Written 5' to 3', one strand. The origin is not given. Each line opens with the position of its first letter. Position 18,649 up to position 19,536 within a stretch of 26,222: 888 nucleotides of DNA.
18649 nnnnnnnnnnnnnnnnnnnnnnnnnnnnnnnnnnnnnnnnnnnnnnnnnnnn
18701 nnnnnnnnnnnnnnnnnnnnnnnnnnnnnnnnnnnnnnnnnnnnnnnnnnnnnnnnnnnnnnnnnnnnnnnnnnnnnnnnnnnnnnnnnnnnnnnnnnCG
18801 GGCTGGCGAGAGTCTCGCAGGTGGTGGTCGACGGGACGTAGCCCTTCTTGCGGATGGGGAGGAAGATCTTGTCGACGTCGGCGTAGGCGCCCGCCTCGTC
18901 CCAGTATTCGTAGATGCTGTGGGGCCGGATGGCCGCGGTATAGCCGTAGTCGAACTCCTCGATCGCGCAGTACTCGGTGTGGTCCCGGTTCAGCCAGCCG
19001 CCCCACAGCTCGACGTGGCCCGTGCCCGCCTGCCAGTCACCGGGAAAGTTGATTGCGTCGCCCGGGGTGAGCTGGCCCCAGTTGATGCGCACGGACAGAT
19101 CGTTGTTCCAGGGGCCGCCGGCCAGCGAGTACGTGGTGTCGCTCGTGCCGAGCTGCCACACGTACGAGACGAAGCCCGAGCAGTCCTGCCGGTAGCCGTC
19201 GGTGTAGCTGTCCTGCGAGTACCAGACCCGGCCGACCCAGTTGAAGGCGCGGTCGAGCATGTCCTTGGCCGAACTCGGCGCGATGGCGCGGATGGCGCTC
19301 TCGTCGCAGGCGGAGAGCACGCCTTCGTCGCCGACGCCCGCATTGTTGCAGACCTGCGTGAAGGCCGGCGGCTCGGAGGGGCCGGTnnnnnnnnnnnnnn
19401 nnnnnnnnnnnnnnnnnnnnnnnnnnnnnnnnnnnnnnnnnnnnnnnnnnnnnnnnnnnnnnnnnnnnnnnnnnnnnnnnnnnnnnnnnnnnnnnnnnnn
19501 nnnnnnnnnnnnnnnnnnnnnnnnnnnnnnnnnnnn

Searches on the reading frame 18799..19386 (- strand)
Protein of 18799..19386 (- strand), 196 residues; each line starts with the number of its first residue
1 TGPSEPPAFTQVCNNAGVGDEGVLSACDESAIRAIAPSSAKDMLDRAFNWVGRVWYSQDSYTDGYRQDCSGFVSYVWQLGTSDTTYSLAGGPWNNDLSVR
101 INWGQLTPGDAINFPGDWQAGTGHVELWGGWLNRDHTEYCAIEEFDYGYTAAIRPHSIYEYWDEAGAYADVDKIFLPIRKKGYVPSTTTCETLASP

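Call 46: search_solved_structures(query=window:18799-19386:-, max_evalue=10, show_alignments=1)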
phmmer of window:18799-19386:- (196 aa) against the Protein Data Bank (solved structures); distinct sequences matched with E-value up to 10: 12.
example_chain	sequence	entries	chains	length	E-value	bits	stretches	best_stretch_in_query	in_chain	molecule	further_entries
4wsl_A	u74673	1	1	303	1.1e-10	44.6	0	164-195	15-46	Pentatricopeptide repeat protein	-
5orq_A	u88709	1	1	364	3e-07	33.4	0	164-195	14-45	cPPR-Telo1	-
5orm_A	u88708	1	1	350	5.2e-07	32.6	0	164-195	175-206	cPPR-Telo1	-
4wn4_A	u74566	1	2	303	1.9e-06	30.8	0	164-195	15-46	Pentatricopeptide repeat protein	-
4pjr_A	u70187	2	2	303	2.4e-06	30.5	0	164-195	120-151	Pentatricopeptide repeat protein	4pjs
4pjq_A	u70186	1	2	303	3.3e-05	26.7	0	164-195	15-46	Pentatricopeptide repeat protein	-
6een_D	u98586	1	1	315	0.0019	21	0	163-193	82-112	Designer Pentatricopeptide Protein dPPR10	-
9bll_H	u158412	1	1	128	0.35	13.6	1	112-152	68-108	1301B7 Heavy Chain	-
6b65_A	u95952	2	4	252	0.39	13.4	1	40-166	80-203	Fructose-1,6-bisphosphatase/inositol-1-monophosphatase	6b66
6b64_A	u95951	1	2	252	0.41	13.3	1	40-166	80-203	Fructose-1,6-bisphosphatase/inositol-1-monophosphatase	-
1lbv_A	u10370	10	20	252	0.42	13.3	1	40-166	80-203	fructose 1,6-bisphosphatase/inositol monophosphatase | Fructose-1,6-bisphosphatase/inositol-1-monophosphatase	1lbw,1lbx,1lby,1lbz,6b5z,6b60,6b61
5i9g_C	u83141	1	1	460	2.4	10.8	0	162-193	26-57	pentatricopeptide repeat protein dPPR-U8C2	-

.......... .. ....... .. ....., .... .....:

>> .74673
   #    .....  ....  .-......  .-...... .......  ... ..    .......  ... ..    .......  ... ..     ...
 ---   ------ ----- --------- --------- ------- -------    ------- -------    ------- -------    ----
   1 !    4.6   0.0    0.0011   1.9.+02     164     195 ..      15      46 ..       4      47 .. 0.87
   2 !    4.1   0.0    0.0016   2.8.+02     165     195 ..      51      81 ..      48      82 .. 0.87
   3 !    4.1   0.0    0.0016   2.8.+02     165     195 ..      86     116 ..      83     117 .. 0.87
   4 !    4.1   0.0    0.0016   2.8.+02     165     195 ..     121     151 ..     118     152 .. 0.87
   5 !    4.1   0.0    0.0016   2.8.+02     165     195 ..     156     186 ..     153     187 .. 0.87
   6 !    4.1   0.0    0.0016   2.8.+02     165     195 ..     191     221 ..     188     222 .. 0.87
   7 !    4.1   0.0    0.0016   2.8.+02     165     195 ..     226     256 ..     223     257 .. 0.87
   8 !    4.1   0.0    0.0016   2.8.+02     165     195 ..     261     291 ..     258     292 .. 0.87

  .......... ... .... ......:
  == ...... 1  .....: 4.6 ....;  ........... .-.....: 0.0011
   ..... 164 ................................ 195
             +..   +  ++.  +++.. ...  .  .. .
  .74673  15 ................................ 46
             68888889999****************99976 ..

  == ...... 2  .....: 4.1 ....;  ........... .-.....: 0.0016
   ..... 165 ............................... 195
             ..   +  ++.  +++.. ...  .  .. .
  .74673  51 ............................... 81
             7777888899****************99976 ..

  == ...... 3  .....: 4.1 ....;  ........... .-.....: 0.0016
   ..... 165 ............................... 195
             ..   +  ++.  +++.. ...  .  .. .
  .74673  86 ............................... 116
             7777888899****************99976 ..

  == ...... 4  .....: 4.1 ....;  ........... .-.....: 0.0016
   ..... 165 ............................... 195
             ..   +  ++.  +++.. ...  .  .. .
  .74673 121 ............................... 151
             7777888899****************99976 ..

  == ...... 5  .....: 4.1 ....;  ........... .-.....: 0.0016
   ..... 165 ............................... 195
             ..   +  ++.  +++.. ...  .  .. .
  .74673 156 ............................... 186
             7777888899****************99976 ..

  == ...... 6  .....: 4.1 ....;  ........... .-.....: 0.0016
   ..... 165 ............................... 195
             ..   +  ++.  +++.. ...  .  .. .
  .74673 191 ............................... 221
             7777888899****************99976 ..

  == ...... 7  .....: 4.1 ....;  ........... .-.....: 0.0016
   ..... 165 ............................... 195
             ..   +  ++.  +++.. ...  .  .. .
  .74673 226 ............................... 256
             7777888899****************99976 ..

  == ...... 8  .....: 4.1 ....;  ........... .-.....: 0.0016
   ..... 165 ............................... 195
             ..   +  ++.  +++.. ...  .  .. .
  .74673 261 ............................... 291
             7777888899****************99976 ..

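Call 47: search_protein_families(library=pfam, proteins=[window:18799-19386:-], max_evalue=10)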
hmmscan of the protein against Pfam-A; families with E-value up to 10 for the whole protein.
window:18799-19386:- (196 aa): 2 families
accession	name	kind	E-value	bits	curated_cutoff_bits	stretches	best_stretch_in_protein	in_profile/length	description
PF18173.6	bacHORMA_2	-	0.007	16.7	27.3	1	110-189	34-114/166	Bacterial HORMA domain 2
PF00877.26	NLPC_P60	-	0.036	14.5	23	1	66-128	13-71/105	NlpC/P60 family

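Call 54: predict_structure(alignment_id=A4)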
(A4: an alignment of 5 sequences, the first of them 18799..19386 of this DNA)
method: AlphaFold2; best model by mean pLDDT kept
length: 196 residues; sequences in the alignment: 5
mean_pLDDT: 61.6   pTM: 0.66
mean pLDDT of the five models: 61.6, 47.9, 46.8, 34.7, 32.0
residues with pLDDT >= 90: 0; 70-90: 83; 50-70: 53; < 50: 60
segments of 3 or more residues with pLDDT < 50: 1-25, 56-67, 118-121, 162-171, 189-196
pLDDT, mean of each block of 10 residues (from residue 1): 36 38 54 74 83 53 48 79 70 72 78 63 70 62 61 65 43 71 63 39
secondary structure, 60 per line:
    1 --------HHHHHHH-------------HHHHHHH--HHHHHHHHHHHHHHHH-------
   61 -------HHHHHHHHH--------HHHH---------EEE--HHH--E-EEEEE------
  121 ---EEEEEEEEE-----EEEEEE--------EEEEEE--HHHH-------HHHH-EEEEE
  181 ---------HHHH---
elements in order: H9-15 H29-35 H38-53 H68-76 H85-88 E98-100 E110-114 E124-132 E138-143 E152-157 H160-163 H171-174 E176-180 H190-193
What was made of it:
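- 18799..19386 (-): Middle Cys/His domain of P1 (aa 266-461), a probable NlpC/P60- or CHAP-like peptidoglycan peptidase or amidase. Assignment not secure. The AF2 model is weak (pLDDT 61.6, call 54).
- On NlpC/P60 - CHAP cysteine peptidases (middle domain of P1): The AF2 model reaches only pLDDT 61.6 (call 54).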

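Call 56: fold_search(model_id=the predicted structure, library=pdb)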
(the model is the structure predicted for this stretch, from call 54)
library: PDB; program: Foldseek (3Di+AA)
matches with E <= 10: 183; with E <= 0.001: 0
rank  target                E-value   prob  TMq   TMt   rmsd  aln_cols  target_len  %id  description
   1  4ct3_E                1.3e-02  0.97  0.36  0.42   5.5       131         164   11  Methylmercury chloride derivative structure of the lytic CHAPK domain of the endolysin LysK from Staphylococcus aureus (released 2014-08-06)
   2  4eq8                  1.3e-02  0.90  0.37  0.43   7.1       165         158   16  Crystal structure of PA1844 from Pseudomonas aeruginosa PAO1 (released 2012-09-12)
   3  4csh_A                1.5e-02  0.97  0.36  0.41   5.5       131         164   10  Native structure of the lytic CHAPK domain of the endolysin LysK from Staphylococcus aureus bacteriophage K (released 2014-08-06)
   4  9eum_MODEL_1_A        2.1e-02  0.91  0.39  0.42  10.5       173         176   13  NMR structure of the Staphylococcus aureus bacteriophage phi812 hub protein - lytic cleaver (CHAP) domain (released 2025-04-09)
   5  6ist_C                2.2e-02  0.99  0.45  0.42   4.9       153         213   16  Crystal structure of a wild type endolysin LysIME-EF1 (released 2019-11-20)
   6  4eob_B                2.3e-02  0.90  0.38  0.47   5.7       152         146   13  Structure of the type VI peptidoglycan amidase effector Tse1 from Pseudomonas aeruginosa (released 2012-05-30)
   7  4fgd_C                2.3e-02  0.85  0.38  0.46   6.2       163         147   15  Structure of the effector protein Tse1 from Pseudomonas aeruginosa, selenomethionine variant (released 2012-06-20)
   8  4fqa                  3.0e-02  0.85  0.39  0.46   6.8       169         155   15  Crystal structure of toxic effector Tse1 (released 2013-06-26)
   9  7tvh_C                3.1e-02  0.85  0.39  0.48   6.2       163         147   13  Hyperlytic variant of Tae1, Type VI secretion amidase effector 1, from Pseudomonas aeruginosa (Cys110Ser) (released 2022-07-06)
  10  7tvh_A                4.5e-02  0.82  0.39  0.48   6.1       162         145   14  Hyperlytic variant of Tae1, Type VI secretion amidase effector 1, from Pseudomonas aeruginosa (Cys110Ser) (released 2022-07-06)
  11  9eug_A                4.8e-02  0.47  0.30  0.35   8.1       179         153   12  Cryo-EM structure of Staphylococcus aureus bacteriophage phi812 baseplate in the pre-contraction state - core, wedge m (released 2025-04-09)
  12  4olk_A                5.1e-02  0.85  0.41  0.47   5.8       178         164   12  The CHAP domain of LysGH15 (released 2014-05-28)
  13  3vpi                  6.4e-02  0.72  0.37  0.44   5.6       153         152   17  Crystal structure of type VI effector Tse1 from Pseudomonas aeruginosa (released 2012-06-27)
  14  4f88_1                6.8e-02  0.57  0.40  0.20  17.8       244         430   11  X-ray Crystal Structure of PlyC (released 2012-07-25)
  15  4olk_B                7.7e-02  0.80  0.35  0.40   5.4       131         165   11  The CHAP domain of LysGH15 (released 2014-05-28)
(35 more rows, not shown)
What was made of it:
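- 18799..19386 (-): Its weak Foldseek hits (E about 1e-2) are nearly all CHAP, Tse1 or endolysin amidases (call 56).
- On NlpC/P60 - CHAP cysteine peptidases (middle domain of P1): Foldseek hits are weak (E about 1e-2), though nearly all are CHAP or Tse1 amidases (call 56).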
